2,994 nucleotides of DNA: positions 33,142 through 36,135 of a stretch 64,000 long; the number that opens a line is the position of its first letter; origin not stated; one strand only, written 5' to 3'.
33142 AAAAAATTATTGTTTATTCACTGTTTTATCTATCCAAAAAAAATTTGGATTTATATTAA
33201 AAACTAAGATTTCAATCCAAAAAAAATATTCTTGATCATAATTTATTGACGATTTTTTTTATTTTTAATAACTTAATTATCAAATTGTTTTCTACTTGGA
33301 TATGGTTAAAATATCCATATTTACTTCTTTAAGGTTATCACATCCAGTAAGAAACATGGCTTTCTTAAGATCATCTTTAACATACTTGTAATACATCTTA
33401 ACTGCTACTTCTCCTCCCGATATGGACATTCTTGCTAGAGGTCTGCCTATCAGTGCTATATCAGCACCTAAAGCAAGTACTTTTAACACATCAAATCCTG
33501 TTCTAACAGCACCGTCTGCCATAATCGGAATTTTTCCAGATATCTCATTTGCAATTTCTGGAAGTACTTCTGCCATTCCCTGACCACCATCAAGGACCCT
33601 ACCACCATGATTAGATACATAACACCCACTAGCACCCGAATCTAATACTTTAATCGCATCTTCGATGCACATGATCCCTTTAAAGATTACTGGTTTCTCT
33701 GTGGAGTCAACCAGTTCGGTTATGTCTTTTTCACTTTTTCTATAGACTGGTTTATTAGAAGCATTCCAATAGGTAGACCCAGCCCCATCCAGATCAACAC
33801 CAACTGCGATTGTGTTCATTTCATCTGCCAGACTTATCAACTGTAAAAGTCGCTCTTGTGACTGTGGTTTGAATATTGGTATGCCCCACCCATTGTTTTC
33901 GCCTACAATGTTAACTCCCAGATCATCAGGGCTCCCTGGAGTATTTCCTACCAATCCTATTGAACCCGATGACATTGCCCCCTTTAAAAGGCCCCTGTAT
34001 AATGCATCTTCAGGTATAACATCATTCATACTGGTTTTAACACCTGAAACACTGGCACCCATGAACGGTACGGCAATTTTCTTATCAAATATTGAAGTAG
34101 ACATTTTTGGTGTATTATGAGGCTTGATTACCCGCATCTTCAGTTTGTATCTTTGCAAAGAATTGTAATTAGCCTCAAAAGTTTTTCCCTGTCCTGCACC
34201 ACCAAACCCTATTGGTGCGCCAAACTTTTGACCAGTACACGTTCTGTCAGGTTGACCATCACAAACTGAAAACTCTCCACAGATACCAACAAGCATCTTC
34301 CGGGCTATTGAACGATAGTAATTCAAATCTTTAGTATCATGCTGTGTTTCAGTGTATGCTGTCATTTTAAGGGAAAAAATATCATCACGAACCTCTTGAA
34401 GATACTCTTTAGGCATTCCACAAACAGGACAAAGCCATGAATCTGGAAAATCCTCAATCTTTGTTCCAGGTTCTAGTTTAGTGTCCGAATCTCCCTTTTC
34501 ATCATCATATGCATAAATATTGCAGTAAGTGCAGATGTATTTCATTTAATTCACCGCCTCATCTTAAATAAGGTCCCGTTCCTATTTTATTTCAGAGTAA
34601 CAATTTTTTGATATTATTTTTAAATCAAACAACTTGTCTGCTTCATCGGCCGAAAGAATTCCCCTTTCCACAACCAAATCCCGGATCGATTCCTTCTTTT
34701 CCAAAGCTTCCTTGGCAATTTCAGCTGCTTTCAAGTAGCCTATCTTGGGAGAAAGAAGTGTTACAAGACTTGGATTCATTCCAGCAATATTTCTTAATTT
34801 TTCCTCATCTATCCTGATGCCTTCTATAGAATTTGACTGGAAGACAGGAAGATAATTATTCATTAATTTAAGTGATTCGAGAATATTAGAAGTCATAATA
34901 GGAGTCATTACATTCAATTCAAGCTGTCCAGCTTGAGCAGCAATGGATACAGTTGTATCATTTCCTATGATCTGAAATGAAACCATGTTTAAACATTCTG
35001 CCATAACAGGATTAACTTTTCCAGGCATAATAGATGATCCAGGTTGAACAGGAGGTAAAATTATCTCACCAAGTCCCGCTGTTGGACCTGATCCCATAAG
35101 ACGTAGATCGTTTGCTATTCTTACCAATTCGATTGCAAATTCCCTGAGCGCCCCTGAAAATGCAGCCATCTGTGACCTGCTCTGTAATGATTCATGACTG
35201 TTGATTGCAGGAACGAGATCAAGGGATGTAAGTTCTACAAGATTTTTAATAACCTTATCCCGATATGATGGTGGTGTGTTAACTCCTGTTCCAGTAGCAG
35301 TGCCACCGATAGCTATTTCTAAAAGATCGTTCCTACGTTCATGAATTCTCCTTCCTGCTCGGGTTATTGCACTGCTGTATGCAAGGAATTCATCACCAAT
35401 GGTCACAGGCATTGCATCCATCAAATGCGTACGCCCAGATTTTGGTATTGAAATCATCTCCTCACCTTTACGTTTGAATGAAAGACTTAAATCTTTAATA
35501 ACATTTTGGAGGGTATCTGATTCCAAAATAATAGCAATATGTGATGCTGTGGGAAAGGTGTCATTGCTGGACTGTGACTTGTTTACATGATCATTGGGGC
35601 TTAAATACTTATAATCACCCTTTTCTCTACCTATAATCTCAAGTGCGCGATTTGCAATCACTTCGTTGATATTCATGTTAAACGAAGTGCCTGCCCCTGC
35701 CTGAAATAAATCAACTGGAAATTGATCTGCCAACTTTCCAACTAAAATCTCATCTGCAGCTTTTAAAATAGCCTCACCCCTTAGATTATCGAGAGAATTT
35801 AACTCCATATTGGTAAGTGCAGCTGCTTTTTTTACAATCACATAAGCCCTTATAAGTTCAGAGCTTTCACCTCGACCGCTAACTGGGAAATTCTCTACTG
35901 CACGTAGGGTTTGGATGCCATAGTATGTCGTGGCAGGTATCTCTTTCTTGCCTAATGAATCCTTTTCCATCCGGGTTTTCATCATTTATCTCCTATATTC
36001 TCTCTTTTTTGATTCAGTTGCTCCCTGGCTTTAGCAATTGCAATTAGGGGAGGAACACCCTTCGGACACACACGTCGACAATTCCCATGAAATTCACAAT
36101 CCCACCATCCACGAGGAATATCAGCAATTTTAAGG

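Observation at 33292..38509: Anchor-less sdhA-sdhB-aspA operon ending in a rubredoxin-FMN oxidase in a methanogen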

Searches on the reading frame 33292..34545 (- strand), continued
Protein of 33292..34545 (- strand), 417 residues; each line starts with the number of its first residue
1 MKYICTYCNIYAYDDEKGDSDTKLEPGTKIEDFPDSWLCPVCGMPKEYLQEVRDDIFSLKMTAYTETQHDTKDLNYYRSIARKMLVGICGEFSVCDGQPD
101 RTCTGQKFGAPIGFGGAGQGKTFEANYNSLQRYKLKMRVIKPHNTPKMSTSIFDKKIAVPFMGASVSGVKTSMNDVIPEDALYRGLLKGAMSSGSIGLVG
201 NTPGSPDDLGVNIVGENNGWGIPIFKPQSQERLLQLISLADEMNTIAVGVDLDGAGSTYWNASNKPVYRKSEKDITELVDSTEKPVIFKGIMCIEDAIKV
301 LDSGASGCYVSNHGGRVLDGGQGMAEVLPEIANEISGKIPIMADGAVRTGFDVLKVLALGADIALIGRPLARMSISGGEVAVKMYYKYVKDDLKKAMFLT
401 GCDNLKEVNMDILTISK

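Call 61: search_protein_families(library=ncbifam, proteins=[L066:3766-5187:+, L073:11984-13375:+, L060:12148-13557:-, L042:8440-9846:+, L071:9284-11008:+, L071:10971-11732:+], max_evalue=1e-60)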
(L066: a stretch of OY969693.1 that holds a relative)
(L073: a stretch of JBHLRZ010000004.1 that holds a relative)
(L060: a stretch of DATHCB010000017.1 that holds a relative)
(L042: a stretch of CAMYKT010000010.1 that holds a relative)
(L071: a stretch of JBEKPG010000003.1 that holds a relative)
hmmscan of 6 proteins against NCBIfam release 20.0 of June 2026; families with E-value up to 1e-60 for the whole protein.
L066:3766-5187:+ (473 aa): 5 families
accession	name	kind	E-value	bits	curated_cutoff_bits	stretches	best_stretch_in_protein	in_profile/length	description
TIGR00979.1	fumC_II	equivalog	4.8e-209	694.8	664.75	1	5-461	1-457/458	class II fumarate hydratase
NF009089.0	PRK12425.1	equivalog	4.2e-187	622.6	840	1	6-462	3-459/464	class II fumarate hydratase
NF008909.0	PRK12273.1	subfamily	1e-152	509.3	510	1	2-467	2-468/474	aspartate ammonia-lyase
TIGR00839.1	aspA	equivalog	2.9e-136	455.1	681.2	1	6-465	1-461/468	aspartate ammonia-lyase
NF011092.0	PRK14515.1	subfamily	2.3e-118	396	876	1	3-466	9-471/479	aspartate ammonia-lyase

L073:11984-13375:+ (463 aa): 5 families
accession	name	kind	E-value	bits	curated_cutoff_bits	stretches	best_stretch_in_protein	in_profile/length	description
TIGR00979.1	fumC_II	equivalog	1.2e-173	578.1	664.75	1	5-463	2-457/458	class II fumarate hydratase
NF008909.0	PRK12273.1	subfamily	4.4e-159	530.3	510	1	2-462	3-461/474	aspartate ammonia-lyase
NF009089.0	PRK12425.1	equivalog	2.1e-149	498.3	840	1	4-463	2-458/464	class II fumarate hydratase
TIGR00839.1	aspA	equivalog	4.3e-144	480.9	681.2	1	5-462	1-456/468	aspartate ammonia-lyase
NF011092.0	PRK14515.1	subfamily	3.5e-127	425.1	876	1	3-462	10-465/479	aspartate ammonia-lyase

L060:12148-13557:- (469 aa): 5 families
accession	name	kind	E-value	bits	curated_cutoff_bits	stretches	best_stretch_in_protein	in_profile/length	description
NF008909.0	PRK12273.1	subfamily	6.6e-186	618.8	510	1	6-465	3-464/474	aspartate ammonia-lyase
TIGR00839.1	aspA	equivalog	1e-167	558.8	681.2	1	9-463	1-457/468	aspartate ammonia-lyase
NF011092.0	PRK14515.1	subfamily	1.6e-152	508.7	876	1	7-459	10-462/479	aspartate ammonia-lyase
TIGR00979.1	fumC_II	equivalog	2e-149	498.3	664.75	1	9-462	2-456/458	class II fumarate hydratase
NF009089.0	PRK12425.1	equivalog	4.4e-127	424.7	840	1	8-465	2-460/464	class II fumarate hydratase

L042:8440-9846:+ (468 aa): 5 families
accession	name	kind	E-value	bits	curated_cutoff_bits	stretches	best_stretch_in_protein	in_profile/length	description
TIGR00979.1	fumC_II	equivalog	1.1e-202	673.9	664.75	1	5-461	1-457/458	class II fumarate hydratase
NF009089.0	PRK12425.1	equivalog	2e-172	574.2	840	1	6-463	3-460/464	class II fumarate hydratase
NF008909.0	PRK12273.1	subfamily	9.7e-153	509.4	510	1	3-465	3-466/474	aspartate ammonia-lyase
TIGR00839.1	aspA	equivalog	1.3e-134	449.7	681.2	1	6-467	1-464/468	aspartate ammonia-lyase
NF011092.0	PRK14515.1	subfamily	2.1e-116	389.6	876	1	5-463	11-468/479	aspartate ammonia-lyase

L071:9284-11008:+ (574 aa): 21 families
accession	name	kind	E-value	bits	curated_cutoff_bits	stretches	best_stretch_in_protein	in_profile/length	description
TIGR01816.1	sdhA_forward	equivalog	3.2e-236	785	727.35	1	3-574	1-584/584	succinate dehydrogenase flavoprotein subunit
TIGR01812.1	sdhA_frdA_Gneg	subfamily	1.4e-228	760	567.3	1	6-574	1-568/568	succinate dehydrogenase or fumarate reductase, flavoprotein subunit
NF004724.0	PRK06069.1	subfamily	2.1e-205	683.3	826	1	4-574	5-577/577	succinate dehydrogenase/fumarate reductase flavoprotein subunit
NF004613.0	PRK05945.1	equivalog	1.6e-203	677.5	824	1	3-574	2-575/575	succinate dehydrogenase/fumarate reductase flavoprotein subunit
NF005037.0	PRK06452.1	equivalog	7.9e-165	549.6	862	1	4-574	5-566/566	succinate dehydrogenase flavoprotein subunit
TIGR01176.1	fum_red_Fp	equivalog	4.1e-153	511.1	932.7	1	3-574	2-579/580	fumarate reductase (quinol) flavoprotein subunit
NF006686.0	PRK09231.1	equivalog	9.4e-153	509.9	854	1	3-574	4-581/598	fumarate reductase (quinol) flavoprotein subunit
NF006383.0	PRK08626.1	equivalog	1.3e-146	489.6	663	1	2-572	3-596/657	fumarate reductase flavoprotein subunit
NF004900.0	PRK06263.1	equivalog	6.5e-146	487.1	718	1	4-549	7-535/546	fumarate reductase (CoM/CoB) subunit TfrA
NF005866.0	PRK07803.1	equivalog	3.8e-136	454.8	819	1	3-274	7-290/631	fumarate reductase/succinate dehydrogenase flavoprotein subunit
NF042982.1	MFR_Fp_SdhA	equivalog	3.8e-133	445.1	1100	1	4-570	47-609/612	8-methylmenaquinol:fumarate reductase flavoprotein subunit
NF006392.0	PRK08641.1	equivalog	1.5e-120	403.5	855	1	6-574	5-579/593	succinate dehydrogenase flavoprotein subunit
TIGR00551.1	nadB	equivalog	1.4e-114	383.5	452.75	1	4-535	2-489/489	L-aspartate oxidase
NF005867.0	PRK07804.1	equivalog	7.8e-114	380.9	639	1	4-552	18-533/548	L-aspartate oxidase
NF005636.0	PRK07395.1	subfamily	3.9e-109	365.4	723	1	3-550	11-549/560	L-aspartate oxidase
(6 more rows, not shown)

L071:10971-11732:+ (253 aa): 2 families
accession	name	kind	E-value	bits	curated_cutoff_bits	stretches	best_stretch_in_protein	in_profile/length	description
NF004616.0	PRK05950.1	subfamily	1.7e-78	263.1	228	1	13-248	3-236/238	succinate dehydrogenase iron-sulfur subunit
TIGR00384.1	dhsB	subfamily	6.1e-66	222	88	1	20-242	1-222/222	succinate dehydrogenase and fumarate reductase iron-sulfur protein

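Call 84: search_protein_families(library=pfam, proteins=[L034:2292-3641:+, L043:9579-9893:-, L037:10987-11502:+, L035:11638-12813:+, L068:13196-14689:-, L036:9326-10171:+, L067:2754-4286:-, L074:2302-3276:-], max_evalue=0.0001)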
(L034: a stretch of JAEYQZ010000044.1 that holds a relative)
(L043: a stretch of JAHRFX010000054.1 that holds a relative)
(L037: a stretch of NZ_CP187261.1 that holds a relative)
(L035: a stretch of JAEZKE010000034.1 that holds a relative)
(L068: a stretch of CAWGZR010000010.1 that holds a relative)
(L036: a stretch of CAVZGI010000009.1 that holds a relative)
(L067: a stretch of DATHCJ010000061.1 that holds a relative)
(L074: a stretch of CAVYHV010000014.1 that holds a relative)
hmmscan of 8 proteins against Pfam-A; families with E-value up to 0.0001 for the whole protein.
L034:2292-3641:+ (449 aa): 2 families
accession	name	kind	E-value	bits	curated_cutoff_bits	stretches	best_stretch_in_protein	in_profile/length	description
PF07995.17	GSDH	-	8.3e-35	121.1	25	1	43-292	11-281/332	Glucose / Sorbosone dehydrogenase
PF10967.13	DUF2769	-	5.7e-13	49.7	22.8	1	388-442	1-56/57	Protein of unknown function (DUF2769)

L043:9579-9893:- (104 aa): 1 family
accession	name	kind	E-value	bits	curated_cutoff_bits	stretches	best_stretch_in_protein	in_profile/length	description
PF10967.13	DUF2769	-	2.5e-05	25.2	22.8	0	14-98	1-56/57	Protein of unknown function (DUF2769)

L037:10987-11502:+ (171 aa): 1 family
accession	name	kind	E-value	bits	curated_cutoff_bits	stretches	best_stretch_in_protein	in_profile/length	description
PF24696.1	UGSC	-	1.2e-47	162.7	25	1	9-169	1-171/172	UGSC family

L035:11638-12813:+ (391 aa): 0 families

L068:13196-14689:- (497 aa): 2 families
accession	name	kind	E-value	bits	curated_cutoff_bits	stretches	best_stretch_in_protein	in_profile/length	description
PF02913.24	FAD-oxidase_C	-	1.9e-48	165.8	21.2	1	246-484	1-247/248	FAD linked oxidases, C-terminal domain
PF01565.28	FAD_binding_4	-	3e-28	98.7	26.4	1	32-163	1-134/139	FAD binding domain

L036:9326-10171:+ (281 aa): 2 families
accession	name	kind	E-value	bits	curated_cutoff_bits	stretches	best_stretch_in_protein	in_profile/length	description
PF02678.22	Pirin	-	1.1e-35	122.3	26.1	1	21-122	2-108/108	Pirin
PF05726.19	Pirin_C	-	8.6e-30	103.6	27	1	177-279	1-102/103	Pirin C-terminal cupin domain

L067:2754-4286:- (510 aa): 3 families
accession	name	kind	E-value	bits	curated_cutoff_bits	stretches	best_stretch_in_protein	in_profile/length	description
PF00033.24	Cytochrome_B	-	6.2e-28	98.4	27.2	1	39-214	10-184/189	Cytochrome b/b6/petB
PF13631.11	Cytochrom_B_N_2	-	4.6e-24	85.7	27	1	101-267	2-166/169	Cytochrome b(N-terminal)/b6/petB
PF00032.22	Cytochrom_B_C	-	9.7e-10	39.1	20.7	1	281-363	11-89/102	Cytochrome b(C-terminal)/b6/petD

L074:2302-3276:- (324 aa): 2 families
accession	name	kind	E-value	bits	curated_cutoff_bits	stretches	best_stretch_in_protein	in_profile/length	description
PF00173.33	Cyt-b5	-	6.9e-06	26.4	23.7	1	17-86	2-73/74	Cytochrome b5-like Heme/Steroid binding domain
PF00355.32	Rieske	-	7.3e-05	23.1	20.3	0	203-270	33-86/88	Rieske [2Fe-2S] domain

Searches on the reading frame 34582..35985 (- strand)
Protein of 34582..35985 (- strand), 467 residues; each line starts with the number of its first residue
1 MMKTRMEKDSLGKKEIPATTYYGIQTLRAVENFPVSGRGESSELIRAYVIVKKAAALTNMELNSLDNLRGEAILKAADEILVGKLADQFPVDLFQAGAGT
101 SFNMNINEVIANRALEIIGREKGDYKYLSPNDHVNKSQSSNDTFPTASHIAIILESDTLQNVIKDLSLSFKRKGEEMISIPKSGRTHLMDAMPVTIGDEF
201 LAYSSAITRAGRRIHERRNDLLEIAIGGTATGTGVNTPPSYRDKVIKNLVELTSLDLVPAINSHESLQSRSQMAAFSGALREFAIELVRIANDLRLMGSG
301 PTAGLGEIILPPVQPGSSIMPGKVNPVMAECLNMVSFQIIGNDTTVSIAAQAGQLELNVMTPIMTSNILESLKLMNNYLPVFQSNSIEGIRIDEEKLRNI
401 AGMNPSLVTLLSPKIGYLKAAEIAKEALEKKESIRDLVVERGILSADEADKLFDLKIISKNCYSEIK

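Call 3: search_protein_families(library=pfam, proteins=[window:34582-35985:-])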
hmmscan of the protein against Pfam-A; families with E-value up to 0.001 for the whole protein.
window:34582-35985:- (467 aa): 2 families
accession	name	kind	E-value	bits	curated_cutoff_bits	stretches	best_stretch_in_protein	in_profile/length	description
PF00206.25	Lyase_1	-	3.5e-89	299.8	27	1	12-341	1-312/312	Lyase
PF10415.14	FumaraseC_C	-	8.1e-18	65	32.5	1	407-455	1-49/54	Fumarase C C-terminus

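Call 4: search_protein_families(library=ncbifam, proteins=[window:34582-35985:-])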
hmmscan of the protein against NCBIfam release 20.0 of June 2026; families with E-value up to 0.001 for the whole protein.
window:34582-35985:- (467 aa): 17 families
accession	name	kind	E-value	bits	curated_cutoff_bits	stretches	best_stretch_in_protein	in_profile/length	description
NF008909.0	PRK12273.1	subfamily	2.2e-183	610.4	510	1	2-461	3-464/474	aspartate ammonia-lyase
TIGR00839.1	aspA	equivalog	2.2e-162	541.2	681.2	1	5-463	1-461/468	aspartate ammonia-lyase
NF011092.0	PRK14515.1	subfamily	2.1e-154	514.9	876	1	4-454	11-461/479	aspartate ammonia-lyase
TIGR00979.1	fumC_II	equivalog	2.9e-145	484.6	664.75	1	5-452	2-450/458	class II fumarate hydratase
NF009089.0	PRK12425.1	equivalog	1.2e-119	400.1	840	1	4-451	2-450/464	class II fumarate hydratase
TIGR00928.1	purB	equivalog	3.8e-17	62.2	326.2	1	133-333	90-284/436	adenylosuccinate lyase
TIGR00838.1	argH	equivalog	1.8e-15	56.9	279.5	1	134-411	101-368/455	argininosuccinate lyase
NF006554.0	PRK09053.1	equivalog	2.6e-14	52.9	595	1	137-332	106-294/453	3-carboxy-cis,cis-muconate cycloisomerase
TIGR02426.1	protocat_pcaB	equivalog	4.2e-14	52.2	355.75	1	133-338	92-287/338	3-carboxy-cis,cis-muconate cycloisomerase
NF004631.0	PRK05975.1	equivalog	3.7e-12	45.9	371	1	132-333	100-289/352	3-carboxy-cis,cis-muconate cycloisomerase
NF002563.0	PRK02186.1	subfamily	4.1e-12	45.2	625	1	135-404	511-771/890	argininosuccinate lyase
NF008964.0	PRK12308.1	equivalog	1.2e-08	33.9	657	1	138-402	107-361/624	argininosuccinate lyase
NF052556.1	NtrsucLyaStm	equivalog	5.2e-08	32.2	650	1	132-341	110-322/466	nitrosuccinate lyase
NF006500.1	PRK08937.2-4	subfamily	8.3e-08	31.4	626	1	175-401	142-360/448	adenylosuccinate lyase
NF005000.0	PRK06389.1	equivalog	3.3e-07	29.8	388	1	183-341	146-294/434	argininosuccinate lyase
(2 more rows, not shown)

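Call 16: search_solved_structures(query=window:34582-35985:-, max_evalue=1e-40, show_alignments=2)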
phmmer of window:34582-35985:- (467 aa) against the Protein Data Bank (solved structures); distinct sequences matched with E-value up to 1e-40: 46.
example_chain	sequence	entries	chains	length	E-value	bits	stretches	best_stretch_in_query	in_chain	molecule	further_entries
1j3u_A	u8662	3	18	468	5.2e-135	454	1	4-453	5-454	aspartase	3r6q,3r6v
8rj1_A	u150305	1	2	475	4.5e-134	450.9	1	4-454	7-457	Aspartate ammonia lyase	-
8rj0_A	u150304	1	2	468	9.6e-131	439.9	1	4-453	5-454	Aspartate ammonia-lyase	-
6wng_A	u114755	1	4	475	1.2e-126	426.5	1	4-453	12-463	Aspartate ammonia-lyase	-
3r6y_A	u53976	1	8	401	8.3e-124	417.1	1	4-398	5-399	Aspartase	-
3oce_A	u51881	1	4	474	4.4e-122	411.4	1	4-444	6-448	Fumarate lyase:Delta crystallin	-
3ocf_A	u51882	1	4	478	5.1e-122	411.2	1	4-444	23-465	Fumarate lyase:Delta crystallin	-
1jsw_A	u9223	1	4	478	1.9e-121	409.3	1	4-460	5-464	L-ASPARTATE AMMONIA-LYASE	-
3rd8_A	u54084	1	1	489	8.2e-117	394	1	4-454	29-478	Fumarate hydratase class II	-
3qbp_A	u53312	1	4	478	1e-114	387.1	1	4-455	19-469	Fumarase Fum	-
3rrp_A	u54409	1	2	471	2e-113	382.9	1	4-458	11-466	Probable fumarate hydratase Fum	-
5upp_A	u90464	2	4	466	2.3e-113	382.6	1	5-451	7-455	Fumarate hydratase, mitochondrial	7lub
3e04_A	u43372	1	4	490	2.8e-113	382.4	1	5-451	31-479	Fumarate hydratase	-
5d6b_A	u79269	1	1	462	2.8e-113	382.4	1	5-451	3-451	Fumarate hydratase, mitochondrial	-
36ad_A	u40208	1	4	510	3.2e-113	382.2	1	5-451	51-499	Fumarate hydratase, mitochondrial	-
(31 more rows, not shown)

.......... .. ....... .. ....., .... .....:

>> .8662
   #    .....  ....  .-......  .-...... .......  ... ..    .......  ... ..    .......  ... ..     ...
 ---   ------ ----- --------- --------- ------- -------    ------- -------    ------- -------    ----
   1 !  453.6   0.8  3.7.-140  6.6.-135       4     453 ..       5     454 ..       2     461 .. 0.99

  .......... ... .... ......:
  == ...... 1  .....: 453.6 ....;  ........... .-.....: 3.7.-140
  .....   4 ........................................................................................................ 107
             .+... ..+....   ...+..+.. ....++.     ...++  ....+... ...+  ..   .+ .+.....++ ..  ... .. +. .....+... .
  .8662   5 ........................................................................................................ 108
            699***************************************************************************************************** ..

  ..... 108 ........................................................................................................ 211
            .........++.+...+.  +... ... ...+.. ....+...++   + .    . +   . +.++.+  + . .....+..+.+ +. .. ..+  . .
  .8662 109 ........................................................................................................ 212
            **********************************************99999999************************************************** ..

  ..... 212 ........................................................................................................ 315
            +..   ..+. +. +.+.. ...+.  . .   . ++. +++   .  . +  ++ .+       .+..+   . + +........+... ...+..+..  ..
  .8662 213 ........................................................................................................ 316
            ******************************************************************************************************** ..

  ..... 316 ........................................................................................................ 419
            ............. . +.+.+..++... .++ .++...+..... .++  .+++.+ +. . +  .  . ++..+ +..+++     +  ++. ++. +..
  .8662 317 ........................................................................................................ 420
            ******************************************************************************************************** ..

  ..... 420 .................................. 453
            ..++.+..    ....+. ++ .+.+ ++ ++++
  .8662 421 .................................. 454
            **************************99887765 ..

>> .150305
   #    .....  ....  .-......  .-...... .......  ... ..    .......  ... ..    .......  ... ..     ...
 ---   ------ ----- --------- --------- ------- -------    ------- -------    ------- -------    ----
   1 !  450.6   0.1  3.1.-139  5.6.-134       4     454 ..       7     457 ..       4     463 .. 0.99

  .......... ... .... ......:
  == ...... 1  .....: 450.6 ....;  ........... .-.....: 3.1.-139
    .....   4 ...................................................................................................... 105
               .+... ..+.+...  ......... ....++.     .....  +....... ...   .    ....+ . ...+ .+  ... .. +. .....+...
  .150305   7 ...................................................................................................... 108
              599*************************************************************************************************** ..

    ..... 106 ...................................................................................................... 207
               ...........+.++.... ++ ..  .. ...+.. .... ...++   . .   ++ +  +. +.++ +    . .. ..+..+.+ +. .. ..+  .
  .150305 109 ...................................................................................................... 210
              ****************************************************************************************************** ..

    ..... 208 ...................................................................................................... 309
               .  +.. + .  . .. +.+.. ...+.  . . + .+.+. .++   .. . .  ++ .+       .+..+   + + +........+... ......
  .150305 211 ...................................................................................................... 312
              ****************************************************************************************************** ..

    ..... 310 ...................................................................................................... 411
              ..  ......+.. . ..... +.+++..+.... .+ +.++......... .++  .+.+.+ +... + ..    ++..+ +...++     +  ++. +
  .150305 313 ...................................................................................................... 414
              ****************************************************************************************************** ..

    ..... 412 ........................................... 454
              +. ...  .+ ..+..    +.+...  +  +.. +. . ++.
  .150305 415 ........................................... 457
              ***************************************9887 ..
